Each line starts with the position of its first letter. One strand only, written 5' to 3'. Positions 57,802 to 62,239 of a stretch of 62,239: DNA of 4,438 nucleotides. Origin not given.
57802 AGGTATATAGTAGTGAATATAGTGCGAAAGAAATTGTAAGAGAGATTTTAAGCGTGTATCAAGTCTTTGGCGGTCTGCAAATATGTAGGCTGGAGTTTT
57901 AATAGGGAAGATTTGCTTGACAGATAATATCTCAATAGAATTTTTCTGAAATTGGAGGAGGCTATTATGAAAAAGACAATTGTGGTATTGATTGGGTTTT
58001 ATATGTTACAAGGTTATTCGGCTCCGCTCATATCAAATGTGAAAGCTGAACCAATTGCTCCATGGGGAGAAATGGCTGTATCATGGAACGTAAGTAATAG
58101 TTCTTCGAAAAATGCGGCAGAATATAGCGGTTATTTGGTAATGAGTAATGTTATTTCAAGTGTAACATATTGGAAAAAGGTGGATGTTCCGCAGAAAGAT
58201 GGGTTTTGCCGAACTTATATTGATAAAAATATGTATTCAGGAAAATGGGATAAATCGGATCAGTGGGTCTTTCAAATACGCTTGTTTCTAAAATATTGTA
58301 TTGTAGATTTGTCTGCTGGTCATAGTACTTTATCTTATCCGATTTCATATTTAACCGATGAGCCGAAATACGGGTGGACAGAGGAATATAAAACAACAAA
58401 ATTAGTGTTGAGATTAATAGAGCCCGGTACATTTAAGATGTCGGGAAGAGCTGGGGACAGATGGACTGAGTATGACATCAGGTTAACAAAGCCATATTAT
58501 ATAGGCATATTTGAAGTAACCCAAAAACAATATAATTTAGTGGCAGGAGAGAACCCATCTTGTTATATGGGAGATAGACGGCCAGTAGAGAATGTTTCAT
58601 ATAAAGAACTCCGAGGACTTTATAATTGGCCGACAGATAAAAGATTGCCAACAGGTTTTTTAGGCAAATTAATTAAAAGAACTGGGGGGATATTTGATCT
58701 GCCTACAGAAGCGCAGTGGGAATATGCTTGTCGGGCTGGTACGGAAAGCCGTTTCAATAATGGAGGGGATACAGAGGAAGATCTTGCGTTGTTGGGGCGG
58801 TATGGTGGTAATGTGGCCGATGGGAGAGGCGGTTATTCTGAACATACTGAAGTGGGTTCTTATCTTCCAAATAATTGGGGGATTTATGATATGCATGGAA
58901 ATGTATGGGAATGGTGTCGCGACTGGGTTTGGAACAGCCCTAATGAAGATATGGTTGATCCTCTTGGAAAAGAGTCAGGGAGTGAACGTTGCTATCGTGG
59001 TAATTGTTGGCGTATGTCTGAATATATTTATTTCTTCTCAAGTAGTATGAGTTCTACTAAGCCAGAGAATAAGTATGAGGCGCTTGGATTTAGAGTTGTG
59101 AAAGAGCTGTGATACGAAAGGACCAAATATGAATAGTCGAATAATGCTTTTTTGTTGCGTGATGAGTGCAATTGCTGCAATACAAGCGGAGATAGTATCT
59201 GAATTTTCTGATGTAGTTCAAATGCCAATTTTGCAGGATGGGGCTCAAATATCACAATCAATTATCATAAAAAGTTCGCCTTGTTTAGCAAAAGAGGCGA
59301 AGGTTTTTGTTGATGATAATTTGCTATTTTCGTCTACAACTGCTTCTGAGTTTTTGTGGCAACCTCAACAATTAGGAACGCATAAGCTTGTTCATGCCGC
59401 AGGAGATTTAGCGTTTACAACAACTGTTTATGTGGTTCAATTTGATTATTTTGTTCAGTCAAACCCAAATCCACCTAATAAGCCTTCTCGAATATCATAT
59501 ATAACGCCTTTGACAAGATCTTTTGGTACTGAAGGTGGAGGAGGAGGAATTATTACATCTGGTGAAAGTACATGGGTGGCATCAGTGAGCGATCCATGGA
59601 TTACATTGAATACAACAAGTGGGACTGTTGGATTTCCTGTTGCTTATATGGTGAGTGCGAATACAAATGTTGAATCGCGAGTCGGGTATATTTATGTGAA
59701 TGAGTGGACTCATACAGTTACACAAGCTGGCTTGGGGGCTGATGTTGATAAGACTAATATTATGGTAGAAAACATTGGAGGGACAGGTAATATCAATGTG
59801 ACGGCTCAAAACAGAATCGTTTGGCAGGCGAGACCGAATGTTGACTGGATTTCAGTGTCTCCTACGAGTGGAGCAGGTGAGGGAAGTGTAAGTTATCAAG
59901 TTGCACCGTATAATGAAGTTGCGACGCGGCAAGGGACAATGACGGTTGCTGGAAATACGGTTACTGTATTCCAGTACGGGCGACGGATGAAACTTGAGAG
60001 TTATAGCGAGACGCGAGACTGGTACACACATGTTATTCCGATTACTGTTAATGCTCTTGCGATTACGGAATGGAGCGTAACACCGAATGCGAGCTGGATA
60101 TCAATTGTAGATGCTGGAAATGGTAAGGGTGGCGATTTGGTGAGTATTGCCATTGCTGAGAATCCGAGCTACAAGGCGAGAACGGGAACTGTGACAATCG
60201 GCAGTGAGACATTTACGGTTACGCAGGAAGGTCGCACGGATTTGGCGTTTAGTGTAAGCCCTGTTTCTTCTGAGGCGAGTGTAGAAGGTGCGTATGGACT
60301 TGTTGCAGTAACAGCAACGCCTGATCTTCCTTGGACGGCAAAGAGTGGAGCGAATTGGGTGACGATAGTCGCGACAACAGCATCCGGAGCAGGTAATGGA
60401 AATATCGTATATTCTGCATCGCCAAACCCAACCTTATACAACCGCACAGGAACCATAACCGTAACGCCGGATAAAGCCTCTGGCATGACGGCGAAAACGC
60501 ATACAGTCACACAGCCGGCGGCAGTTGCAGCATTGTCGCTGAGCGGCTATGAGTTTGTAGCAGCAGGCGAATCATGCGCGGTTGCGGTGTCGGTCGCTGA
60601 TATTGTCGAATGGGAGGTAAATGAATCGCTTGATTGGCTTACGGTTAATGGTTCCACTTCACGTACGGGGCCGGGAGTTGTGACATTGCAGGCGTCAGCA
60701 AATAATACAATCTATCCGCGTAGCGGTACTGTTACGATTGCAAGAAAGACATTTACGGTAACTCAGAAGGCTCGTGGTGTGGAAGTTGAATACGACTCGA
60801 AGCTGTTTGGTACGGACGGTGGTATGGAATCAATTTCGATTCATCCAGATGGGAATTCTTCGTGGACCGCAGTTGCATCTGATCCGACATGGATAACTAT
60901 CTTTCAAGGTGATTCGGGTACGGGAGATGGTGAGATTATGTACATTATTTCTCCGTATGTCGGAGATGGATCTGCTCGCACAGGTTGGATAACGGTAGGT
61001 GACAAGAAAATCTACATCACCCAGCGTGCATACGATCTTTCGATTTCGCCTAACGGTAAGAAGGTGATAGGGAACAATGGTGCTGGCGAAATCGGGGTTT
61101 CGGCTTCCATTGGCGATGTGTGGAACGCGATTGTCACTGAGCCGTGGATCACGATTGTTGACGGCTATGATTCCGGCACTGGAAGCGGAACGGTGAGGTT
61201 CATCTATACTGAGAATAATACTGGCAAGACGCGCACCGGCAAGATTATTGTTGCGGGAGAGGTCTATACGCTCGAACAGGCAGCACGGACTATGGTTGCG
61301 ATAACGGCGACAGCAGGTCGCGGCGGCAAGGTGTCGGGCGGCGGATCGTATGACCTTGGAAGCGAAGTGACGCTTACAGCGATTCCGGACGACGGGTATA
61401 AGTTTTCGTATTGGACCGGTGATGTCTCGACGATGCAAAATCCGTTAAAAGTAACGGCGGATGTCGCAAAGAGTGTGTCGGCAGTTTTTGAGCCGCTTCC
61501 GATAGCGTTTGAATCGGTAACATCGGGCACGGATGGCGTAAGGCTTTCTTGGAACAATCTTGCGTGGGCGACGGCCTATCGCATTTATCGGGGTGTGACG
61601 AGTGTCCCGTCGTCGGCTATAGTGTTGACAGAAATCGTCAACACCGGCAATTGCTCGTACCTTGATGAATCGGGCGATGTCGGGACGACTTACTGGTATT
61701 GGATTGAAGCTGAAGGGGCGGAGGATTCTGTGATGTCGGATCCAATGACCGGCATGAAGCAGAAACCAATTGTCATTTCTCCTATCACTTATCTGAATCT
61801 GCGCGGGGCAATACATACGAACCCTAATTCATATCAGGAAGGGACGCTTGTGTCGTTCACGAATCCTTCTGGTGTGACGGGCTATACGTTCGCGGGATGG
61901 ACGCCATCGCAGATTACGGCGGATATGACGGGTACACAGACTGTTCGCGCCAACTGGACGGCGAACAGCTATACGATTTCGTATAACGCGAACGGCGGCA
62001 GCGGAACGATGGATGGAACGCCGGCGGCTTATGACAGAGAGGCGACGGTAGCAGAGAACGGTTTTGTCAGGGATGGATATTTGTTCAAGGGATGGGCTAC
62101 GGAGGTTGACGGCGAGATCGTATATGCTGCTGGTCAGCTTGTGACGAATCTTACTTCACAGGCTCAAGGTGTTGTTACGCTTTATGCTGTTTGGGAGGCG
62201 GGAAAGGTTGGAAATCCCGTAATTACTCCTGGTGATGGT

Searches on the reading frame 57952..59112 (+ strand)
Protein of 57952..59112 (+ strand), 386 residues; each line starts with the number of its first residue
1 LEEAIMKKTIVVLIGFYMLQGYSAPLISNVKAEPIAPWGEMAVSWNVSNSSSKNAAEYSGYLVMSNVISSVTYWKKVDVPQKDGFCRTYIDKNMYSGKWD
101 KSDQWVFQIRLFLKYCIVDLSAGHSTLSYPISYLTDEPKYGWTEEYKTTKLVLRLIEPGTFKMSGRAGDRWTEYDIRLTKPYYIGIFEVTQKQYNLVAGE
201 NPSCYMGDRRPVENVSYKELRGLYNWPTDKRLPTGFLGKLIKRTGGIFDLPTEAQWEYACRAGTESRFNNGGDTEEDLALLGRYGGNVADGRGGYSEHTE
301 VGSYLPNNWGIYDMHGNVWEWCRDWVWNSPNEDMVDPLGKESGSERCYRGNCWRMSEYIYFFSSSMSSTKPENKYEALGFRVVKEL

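Call 10: search_protein_families(library=pfam, proteins=[window:57952-59112:+], max_evalue=0.01)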
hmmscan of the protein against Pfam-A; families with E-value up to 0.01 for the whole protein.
window:57952-59112:+ (386 aa): 1 family
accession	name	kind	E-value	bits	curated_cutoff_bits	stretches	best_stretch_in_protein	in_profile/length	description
PF03781.23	FGE-sulfatase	-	5.5e-33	115.1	23.3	1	155-384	7-255/255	Sulfatase-modifying factor enzyme 1-like domain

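Call 18: find_encoding_contigs(protein=window:57952-59112:+, flank=10000, max_places=6)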
Protein window:57952-59112:+ (386 aa): no gene with exactly this product is on record in the collection.

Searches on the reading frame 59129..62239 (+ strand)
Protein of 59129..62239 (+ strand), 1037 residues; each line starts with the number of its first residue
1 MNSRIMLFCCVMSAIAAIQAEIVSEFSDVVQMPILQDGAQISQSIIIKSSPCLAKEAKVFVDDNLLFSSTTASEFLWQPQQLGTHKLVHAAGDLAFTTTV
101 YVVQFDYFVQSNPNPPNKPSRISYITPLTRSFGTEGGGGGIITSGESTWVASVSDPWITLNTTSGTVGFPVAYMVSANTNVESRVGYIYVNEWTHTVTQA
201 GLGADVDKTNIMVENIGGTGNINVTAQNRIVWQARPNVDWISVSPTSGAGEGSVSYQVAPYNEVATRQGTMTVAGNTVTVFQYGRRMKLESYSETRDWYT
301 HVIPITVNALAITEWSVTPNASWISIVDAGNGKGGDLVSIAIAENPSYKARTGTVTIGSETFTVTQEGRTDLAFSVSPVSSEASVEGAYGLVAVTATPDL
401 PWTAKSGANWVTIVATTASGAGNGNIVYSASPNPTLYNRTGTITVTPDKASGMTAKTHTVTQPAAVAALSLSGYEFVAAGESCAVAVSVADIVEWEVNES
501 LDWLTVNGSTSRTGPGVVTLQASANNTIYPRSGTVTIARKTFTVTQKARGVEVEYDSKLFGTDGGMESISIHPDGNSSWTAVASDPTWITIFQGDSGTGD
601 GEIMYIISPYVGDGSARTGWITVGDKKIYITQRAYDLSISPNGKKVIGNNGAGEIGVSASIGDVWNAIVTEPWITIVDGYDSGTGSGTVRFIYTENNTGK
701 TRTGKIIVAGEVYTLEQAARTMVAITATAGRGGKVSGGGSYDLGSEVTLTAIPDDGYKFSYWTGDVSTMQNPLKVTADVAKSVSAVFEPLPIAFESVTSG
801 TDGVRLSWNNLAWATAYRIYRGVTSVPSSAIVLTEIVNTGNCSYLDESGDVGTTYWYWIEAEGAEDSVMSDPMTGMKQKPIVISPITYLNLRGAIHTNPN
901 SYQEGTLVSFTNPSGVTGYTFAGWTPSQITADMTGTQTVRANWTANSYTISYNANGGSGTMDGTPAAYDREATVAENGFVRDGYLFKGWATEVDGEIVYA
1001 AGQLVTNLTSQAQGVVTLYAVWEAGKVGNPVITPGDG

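Call 75: search_protein_families(library=pfam, proteins=[window:59129-62239:+], max_evalue=0.001)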
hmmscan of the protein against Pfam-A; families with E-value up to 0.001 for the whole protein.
window:59129-62239:+ (1037 aa): 4 families
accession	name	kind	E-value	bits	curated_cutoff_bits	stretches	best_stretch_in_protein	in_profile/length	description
PF13004.13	BACON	-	4.2e-46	155.2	25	6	313-367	1-61/61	Putative binding domain, N-terminal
PF19190.6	BACON_2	-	1.1e-27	96.2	25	3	213-279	11-84/94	Viral BACON domain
PF18998.6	Flg_new_2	-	8.7e-16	58.1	23.6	1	724-789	2-71/73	Divergent InlB B-repeat domain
PF09479.16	Flg_new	-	2.3e-12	47.3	27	1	948-1020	1-64/65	Listeria-Bacteroides repeat domain (List_Bact_rpt)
